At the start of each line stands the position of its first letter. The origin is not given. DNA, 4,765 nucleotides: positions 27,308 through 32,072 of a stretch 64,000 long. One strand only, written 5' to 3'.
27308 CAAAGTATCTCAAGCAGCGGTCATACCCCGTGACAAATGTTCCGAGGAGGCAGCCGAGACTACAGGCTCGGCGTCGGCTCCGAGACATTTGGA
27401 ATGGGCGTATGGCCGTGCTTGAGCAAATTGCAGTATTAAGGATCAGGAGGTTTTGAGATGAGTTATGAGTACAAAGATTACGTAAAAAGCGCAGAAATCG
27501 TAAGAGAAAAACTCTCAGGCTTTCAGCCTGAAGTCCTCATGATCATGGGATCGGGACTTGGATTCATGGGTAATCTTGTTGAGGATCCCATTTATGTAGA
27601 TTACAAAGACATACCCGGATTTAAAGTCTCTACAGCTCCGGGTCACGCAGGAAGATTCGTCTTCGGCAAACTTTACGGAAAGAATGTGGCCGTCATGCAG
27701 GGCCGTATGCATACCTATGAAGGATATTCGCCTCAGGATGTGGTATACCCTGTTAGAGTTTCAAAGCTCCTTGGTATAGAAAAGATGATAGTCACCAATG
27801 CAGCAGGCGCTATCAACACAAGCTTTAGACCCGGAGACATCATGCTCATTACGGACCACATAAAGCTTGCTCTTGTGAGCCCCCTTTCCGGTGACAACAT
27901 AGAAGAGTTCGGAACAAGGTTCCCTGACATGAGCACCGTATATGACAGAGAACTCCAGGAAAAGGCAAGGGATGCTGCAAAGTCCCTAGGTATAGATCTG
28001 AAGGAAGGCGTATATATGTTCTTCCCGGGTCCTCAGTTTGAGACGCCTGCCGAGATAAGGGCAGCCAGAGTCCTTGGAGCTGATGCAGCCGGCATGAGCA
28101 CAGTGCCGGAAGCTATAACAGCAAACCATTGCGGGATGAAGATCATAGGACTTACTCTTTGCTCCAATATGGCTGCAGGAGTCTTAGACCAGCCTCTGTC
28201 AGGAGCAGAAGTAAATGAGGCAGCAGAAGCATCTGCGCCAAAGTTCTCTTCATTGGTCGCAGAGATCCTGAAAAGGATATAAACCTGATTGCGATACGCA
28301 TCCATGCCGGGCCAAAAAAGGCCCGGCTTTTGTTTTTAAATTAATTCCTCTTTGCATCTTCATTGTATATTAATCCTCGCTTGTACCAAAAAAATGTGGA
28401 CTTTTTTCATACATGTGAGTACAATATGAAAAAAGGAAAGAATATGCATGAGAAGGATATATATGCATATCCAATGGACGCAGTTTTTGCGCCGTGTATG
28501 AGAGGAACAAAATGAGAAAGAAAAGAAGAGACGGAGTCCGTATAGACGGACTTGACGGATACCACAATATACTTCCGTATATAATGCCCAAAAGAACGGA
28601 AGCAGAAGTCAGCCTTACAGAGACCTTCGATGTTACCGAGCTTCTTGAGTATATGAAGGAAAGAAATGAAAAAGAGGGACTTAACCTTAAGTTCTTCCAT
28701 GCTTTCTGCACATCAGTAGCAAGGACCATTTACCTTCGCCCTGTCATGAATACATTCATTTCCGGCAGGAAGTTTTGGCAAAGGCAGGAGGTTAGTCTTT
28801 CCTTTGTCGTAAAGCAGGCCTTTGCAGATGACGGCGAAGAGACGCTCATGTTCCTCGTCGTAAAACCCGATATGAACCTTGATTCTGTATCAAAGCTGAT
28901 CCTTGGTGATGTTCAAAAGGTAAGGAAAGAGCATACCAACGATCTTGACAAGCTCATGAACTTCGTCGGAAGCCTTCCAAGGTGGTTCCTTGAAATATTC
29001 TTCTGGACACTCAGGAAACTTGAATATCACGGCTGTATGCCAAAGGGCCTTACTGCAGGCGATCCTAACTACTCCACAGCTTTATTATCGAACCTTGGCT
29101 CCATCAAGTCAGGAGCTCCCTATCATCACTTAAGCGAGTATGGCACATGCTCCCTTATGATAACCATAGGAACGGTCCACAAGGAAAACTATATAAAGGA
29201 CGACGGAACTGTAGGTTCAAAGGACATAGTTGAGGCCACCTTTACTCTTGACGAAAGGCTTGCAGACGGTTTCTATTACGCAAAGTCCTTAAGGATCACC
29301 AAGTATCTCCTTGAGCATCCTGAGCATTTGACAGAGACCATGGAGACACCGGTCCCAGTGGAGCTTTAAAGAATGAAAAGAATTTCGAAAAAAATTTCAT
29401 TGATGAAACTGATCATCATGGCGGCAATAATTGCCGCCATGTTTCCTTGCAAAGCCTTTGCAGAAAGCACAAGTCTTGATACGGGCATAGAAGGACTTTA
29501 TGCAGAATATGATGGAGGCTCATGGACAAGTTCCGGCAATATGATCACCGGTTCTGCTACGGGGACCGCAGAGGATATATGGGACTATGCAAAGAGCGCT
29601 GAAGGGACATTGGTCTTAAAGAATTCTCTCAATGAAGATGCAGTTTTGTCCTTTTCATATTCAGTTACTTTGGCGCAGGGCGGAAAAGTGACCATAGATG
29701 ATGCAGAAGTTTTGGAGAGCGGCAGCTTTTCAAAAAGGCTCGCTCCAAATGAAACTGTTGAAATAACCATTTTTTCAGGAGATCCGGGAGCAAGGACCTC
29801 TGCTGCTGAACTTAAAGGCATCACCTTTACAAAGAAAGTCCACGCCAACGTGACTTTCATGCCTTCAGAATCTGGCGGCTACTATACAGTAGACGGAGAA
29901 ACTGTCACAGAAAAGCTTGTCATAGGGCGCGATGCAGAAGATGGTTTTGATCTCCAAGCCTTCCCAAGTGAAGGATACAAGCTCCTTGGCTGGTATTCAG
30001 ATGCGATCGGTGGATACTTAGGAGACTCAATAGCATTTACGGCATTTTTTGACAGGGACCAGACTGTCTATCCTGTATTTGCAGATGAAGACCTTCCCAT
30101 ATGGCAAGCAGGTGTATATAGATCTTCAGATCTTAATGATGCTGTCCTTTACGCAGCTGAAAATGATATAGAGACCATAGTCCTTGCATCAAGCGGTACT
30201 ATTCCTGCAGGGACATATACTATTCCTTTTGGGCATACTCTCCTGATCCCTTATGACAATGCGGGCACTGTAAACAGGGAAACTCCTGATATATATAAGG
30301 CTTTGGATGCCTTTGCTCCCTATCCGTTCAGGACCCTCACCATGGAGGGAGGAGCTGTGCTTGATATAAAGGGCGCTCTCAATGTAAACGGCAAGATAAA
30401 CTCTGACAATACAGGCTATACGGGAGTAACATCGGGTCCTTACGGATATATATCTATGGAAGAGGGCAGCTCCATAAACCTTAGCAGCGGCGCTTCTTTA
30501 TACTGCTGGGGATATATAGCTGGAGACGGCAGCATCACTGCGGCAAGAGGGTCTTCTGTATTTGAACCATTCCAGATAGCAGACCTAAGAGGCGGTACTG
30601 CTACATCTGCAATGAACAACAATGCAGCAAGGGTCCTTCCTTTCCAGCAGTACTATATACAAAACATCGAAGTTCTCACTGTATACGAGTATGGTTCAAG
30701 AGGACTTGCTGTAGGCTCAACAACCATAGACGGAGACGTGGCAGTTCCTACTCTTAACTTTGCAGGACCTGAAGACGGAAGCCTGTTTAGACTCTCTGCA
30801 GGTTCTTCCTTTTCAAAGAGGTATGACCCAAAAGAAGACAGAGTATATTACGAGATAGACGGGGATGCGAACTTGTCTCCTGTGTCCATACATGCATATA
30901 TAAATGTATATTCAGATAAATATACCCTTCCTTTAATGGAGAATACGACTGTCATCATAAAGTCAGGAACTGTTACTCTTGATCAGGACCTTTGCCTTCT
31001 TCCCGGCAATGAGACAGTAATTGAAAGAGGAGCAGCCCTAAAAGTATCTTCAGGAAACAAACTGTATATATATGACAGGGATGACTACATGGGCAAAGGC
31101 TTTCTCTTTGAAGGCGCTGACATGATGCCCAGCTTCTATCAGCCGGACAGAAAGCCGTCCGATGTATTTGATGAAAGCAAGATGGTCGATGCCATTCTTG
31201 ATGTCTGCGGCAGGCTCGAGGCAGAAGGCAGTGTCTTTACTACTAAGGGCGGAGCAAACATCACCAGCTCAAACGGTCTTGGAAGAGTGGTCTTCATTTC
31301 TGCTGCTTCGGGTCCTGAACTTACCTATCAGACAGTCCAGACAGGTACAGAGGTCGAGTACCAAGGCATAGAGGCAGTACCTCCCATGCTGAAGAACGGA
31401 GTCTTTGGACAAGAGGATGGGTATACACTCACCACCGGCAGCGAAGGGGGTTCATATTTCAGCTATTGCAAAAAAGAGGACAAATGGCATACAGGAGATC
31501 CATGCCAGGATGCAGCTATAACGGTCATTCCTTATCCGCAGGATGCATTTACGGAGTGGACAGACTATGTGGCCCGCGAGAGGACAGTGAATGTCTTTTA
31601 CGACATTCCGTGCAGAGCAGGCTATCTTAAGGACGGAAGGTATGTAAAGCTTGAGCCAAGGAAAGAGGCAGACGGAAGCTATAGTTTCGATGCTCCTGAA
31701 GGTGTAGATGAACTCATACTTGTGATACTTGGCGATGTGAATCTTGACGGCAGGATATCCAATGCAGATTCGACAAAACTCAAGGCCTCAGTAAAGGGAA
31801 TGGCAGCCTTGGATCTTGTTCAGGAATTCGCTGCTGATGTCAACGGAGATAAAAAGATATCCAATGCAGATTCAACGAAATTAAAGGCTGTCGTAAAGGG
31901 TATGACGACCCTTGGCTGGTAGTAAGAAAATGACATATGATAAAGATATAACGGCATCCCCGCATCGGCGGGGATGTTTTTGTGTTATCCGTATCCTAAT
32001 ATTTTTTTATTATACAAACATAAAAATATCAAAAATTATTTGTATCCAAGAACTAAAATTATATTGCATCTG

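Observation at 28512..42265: Compact cohesin-dockerin surface-display cluster whose cargo is a giant subtilase and two unknown proteins, with no CAZymes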

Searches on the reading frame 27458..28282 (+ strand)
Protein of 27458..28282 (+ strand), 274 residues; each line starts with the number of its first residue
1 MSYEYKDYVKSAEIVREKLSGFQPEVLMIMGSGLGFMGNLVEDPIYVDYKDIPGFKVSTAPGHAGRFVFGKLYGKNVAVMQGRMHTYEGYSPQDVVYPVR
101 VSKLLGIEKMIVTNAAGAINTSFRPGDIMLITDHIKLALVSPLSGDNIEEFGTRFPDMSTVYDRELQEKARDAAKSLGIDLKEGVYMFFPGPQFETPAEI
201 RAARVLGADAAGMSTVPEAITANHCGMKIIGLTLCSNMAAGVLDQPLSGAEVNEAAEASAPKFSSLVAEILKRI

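Call 18: search_protein_families(library=pfam, proteins=[window:27458-28282:+], max_evalue=0.001)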
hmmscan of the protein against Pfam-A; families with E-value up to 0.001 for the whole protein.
window:27458-28282:+ (274 aa): 1 family
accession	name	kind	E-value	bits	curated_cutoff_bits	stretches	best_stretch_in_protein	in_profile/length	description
PF01048.26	PNP_UDP_1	-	8.3e-54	182.9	25.1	1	29-272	5-233/233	Phosphorylase superfamily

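Call 81: find_encoding_contigs(protein=window:27458-28282:+, flank=10000, max_places=4)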
Protein window:27458-28282:+ (274 aa): no gene with exactly this product is on record in the collection.

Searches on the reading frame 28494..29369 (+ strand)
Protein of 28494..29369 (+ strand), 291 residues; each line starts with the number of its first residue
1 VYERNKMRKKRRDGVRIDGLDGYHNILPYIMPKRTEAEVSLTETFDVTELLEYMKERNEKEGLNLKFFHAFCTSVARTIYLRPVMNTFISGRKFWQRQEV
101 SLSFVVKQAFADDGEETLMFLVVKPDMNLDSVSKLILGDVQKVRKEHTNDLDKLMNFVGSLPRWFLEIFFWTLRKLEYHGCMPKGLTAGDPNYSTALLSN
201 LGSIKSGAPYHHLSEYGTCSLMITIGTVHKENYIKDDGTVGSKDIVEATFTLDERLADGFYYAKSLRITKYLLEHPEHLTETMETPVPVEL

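Call 8: search_protein_families(library=pfam, proteins=[window:28494-29369:+], max_evalue=0.1)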
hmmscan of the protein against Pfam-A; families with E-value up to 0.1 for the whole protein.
window:28494-29369:+ (291 aa): 1 family
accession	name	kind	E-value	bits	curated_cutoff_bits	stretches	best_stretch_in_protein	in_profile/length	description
PF00198.28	2-oxoacid_dh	-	2.1e-10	40.9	23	2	192-279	146-230/232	2-oxoacid dehydrogenases acyltransferase (catalytic domain)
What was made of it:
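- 28512..29369 (+): Gene 1: stand-alone 2-oxoacid-dehydrogenase-acyltransferase-like protein (285 aa) with no signal peptide. It is probably not part of the display system, although its stop lies 3 nt before the start of gene 2. PF00198 E 2e-10 (call 8).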

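Call 73: search_protein_families(library=ncbifam, proteins=[window:28512-29369:+], max_evalue=0.01)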
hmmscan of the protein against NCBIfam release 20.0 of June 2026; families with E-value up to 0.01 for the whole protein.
window:28512-29369:+ (285 aa): 1 family
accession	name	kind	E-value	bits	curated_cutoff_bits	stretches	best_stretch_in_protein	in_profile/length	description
NF008815.0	PRK11857.1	equivalog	0.0069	15.9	378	0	217-273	250-305/308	dihydrolipoamide acetyltransferase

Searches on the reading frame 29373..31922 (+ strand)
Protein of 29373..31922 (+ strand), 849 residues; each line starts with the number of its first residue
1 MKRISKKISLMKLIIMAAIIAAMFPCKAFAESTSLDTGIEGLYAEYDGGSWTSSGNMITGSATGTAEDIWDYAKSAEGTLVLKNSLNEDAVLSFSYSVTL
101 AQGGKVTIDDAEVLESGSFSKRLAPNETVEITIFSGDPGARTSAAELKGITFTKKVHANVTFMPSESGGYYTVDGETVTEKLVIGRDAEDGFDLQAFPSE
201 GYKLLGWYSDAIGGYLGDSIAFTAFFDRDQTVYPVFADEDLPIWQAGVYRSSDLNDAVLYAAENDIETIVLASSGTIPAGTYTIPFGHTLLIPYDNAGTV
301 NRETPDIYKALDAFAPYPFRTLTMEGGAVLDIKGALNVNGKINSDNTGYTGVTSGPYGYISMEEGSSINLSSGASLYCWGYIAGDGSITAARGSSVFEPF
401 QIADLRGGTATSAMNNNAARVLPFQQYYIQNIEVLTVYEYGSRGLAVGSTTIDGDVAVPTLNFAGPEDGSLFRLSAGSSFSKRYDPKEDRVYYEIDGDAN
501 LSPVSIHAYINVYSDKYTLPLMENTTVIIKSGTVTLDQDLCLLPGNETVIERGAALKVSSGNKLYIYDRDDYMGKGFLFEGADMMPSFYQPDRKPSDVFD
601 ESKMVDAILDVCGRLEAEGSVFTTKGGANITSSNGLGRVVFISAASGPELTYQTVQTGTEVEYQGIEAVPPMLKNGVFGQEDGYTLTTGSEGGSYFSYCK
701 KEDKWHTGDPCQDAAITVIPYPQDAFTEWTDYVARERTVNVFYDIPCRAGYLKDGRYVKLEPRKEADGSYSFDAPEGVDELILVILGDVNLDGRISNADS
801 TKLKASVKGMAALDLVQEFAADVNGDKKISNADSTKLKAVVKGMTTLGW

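Call 8: search_protein_families(library=pfam, proteins=[window:29373-31922:+], max_evalue=0.1)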
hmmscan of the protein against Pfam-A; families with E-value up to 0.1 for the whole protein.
window:29373-31922:+ (849 aa): 3 families
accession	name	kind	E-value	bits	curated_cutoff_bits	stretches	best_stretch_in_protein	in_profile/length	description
PF00404.24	Dockerin_1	-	1.3e-05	25.7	22.9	1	786-839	1-54/57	Dockerin type I domain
PF18914.6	DUF5666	-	0.014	16.1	27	0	102-134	15-47/60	Domain of unknown function (DUF5666)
PF18998.6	Flg_new_2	-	0.067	13.6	23.6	0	161-212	14-45/73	Divergent InlB B-repeat domain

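Call 15: find_encoding_contigs(protein=window:29373-31922:+, flank=10000, max_places=6)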
Protein window:29373-31922:+ (849 aa): no gene with exactly this product is on record in the collection.

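Call 40: search_solved_structures(query=window:29373-31922:+, max_evalue=1)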
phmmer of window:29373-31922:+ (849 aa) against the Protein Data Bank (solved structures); distinct sequences matched with E-value up to 1: 9.
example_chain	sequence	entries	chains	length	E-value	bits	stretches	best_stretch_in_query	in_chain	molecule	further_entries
2ccl_B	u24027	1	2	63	0.011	17.1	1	783-835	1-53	ENDO-1,4-BETA-XYLANASE Y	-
4fl4_A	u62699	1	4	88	0.029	15.7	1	786-838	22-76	Glycoside hydrolase family 9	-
3ul4_B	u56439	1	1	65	0.23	12.7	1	783-846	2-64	Cellulosome enzyme, dockerin type I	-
1ohz_B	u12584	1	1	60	0.28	12.4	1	786-834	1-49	ENDO-1,4-BETA-XYLANASE Y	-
1daq_A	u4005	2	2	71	0.28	12.4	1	785-847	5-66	ENDOGLUCANASE SS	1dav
2mte_A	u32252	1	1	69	0.29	12.3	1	785-847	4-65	Cellulose 1,4-beta-cellobiosidase (reducing end) CelS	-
6kg9_A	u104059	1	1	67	0.35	12.1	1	784-840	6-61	And cellulose-binding endoglucanase family 9 CelL ortholog dockerin domain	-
4dh2_B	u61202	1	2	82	0.5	11.6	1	784-841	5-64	Dockerin type 1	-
6kgc_B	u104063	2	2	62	0.57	11.4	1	785-837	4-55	And cellulose-binding endoglucanase family 9 CelL ortholog dockerin domain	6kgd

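Call 73: search_protein_families(library=ncbifam, proteins=[window:29373-31922:+], max_evalue=0.01)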
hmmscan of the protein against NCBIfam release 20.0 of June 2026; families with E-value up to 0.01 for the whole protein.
window:29373-31922:+ (849 aa): 1 family
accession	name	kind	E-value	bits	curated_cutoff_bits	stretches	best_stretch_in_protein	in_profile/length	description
NF049990.1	CellobisidaseCelK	equivalog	5e-06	25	1700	1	709-843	764-884/889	cellulose 1,4-beta-cellobiosidase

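Call 85: search_solved_structures(query=A4, max_evalue=1)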
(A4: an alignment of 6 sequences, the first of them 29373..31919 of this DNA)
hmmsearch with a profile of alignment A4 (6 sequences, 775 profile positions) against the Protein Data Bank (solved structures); distinct sequences matched with E-value up to 1: 31.
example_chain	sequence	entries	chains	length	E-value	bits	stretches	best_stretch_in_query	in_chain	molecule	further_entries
9isp_A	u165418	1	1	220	5.8e-17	64.7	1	119-252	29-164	Protease PrtH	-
8x39_A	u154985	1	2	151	1.7e-10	43.3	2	712-772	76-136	Serine protease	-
8x3a_A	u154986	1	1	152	1.7e-10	43.3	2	712-772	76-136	Serine protease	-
2ccl_B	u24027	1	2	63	2.2e-08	36.3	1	709-769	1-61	ENDO-1,4-BETA-XYLANASE Y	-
1ohz_B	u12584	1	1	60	1.7e-07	33.4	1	712-769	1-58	ENDO-1,4-BETA-XYLANASE Y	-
4uyp_B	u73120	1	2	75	2.2e-07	33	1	711-772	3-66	Cellulosomal scaffoldin adaptor protein B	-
4uyq_B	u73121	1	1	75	6.6e-07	31.4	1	711-772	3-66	Cellulosomal scaffoldin adaptor protein B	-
3m1h_A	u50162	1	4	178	1.2e-06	30.6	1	519-636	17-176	Lysine specific cysteine protease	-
4itc_A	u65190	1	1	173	1.9e-06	29.9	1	520-636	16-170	Lys-gingipain W83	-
9crn_A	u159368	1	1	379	4.9e-06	28.6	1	247-351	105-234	Transglutaminase-like domain-containing protein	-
4fl4_A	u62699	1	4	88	8.7e-06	27.7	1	712-770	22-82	Glycoside hydrolase family 9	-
1clc_A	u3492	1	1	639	9.7e-05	24.3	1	710-769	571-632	ENDOGLUCANASE CELD; EC: 3.2.1.4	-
3ul4_B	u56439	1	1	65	0.00011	24.1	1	709-772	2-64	Cellulosome enzyme, dockerin type I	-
4cj0_A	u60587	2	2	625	0.00022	23.1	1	710-769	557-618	ENDOGLUCANASE D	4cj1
2mte_A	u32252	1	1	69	0.00037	22.4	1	712-771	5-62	Cellulose 1,4-beta-cellobiosidase (reducing end) CelS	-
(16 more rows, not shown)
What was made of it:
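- Tried and rejected: A mixed profile of gene-2-position proteins from other loci hit PrtH, the gingipain cleaved-adhesin domain and a transglutaminase-like protein (call 85).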

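Call 88: search_solved_structures(query=A6, max_evalue=1)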
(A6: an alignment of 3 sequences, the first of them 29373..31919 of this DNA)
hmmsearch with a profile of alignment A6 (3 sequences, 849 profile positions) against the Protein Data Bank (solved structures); distinct sequences matched with E-value up to 1: 13.
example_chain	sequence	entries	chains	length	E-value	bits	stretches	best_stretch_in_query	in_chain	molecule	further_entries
2ccl_B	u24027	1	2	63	0.002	19.1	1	783-841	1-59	ENDO-1,4-BETA-XYLANASE Y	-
2mte_A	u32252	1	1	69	0.0069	17.3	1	786-845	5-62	Cellulose 1,4-beta-cellobiosidase (reducing end) CelS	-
1daq_A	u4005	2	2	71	0.0071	17.3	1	786-845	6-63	ENDOGLUCANASE SS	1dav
1ohz_B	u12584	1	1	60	0.028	15.3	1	787-841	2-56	ENDO-1,4-BETA-XYLANASE Y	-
4fl4_A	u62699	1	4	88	0.046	14.6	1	786-843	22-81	Glycoside hydrolase family 9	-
3ul4_B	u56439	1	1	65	0.053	14.4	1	783-847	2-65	Cellulosome enzyme, dockerin type I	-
6tz6_B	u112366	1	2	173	0.2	12.5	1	563-618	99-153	Calcineurin subunit B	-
4dh2_B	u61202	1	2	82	0.21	12.4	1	785-845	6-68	Dockerin type 1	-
2vn6_B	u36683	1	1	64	0.3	11.9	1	784-845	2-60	ENDOGLUCANASE A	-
6zy2_A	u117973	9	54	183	0.61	10.9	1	5-70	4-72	YrbD protein | Outer membrane lipid asymmetry maintenance protein MlaD | Intermembrane phospholipid transport system binding protein MlaD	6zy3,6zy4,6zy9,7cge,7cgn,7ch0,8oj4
6xbd_A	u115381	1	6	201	0.68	10.7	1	5-70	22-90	Phospholipid ABC transporter-binding protein MlaD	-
6kg9_A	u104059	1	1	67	0.73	10.6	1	785-843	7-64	And cellulose-binding endoglucanase family 9 CelL ortholog dockerin domain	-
2vn5_B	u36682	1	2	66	0.91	10.3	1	784-845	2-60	ENDOGLUCANASE A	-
